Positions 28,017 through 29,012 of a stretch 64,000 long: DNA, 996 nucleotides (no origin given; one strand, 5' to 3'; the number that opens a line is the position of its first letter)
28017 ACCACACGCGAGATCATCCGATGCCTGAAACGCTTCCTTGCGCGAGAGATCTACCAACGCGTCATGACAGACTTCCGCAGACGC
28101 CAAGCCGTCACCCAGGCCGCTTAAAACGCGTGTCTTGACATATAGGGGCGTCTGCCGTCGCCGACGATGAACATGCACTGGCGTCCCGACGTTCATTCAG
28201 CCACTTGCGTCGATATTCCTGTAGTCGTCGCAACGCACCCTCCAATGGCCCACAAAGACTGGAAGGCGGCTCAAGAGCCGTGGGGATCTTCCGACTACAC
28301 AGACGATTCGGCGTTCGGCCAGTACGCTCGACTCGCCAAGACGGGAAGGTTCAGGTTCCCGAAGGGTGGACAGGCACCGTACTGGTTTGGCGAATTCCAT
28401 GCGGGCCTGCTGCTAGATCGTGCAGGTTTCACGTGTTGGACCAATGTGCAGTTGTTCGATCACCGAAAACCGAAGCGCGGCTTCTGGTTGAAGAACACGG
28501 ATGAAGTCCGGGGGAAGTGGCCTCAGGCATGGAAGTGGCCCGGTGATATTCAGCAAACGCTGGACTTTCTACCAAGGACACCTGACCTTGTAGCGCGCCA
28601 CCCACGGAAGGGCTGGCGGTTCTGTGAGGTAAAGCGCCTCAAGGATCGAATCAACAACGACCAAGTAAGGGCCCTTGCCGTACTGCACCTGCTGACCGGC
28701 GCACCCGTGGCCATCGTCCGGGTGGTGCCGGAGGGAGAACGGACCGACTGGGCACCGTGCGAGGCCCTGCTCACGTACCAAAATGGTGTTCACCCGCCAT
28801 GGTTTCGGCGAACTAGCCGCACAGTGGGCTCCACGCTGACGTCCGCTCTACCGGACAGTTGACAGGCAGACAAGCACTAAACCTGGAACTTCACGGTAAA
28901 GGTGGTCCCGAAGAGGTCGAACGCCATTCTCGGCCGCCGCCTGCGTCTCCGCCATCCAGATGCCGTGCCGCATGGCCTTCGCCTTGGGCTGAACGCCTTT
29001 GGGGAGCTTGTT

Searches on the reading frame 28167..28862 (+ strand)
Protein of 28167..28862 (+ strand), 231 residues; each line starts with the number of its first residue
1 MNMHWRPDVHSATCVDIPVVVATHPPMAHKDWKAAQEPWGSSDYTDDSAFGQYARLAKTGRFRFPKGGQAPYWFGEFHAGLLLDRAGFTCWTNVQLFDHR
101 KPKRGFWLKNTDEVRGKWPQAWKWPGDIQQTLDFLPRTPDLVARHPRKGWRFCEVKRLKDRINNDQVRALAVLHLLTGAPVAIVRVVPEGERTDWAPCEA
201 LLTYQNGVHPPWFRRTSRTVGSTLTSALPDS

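Call 54: search_protein_families(library=pfam, proteins=[window:28167-28862:+], max_evalue=0.001)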
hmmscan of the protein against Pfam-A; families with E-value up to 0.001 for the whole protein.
window:28167-28862:+ (231 aa): 1 family
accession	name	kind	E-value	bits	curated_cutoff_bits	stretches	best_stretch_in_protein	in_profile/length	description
PF08774.17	VRR_NUC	-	6e-05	23.5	23.8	1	136-187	62-115/116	VRR-NUC domain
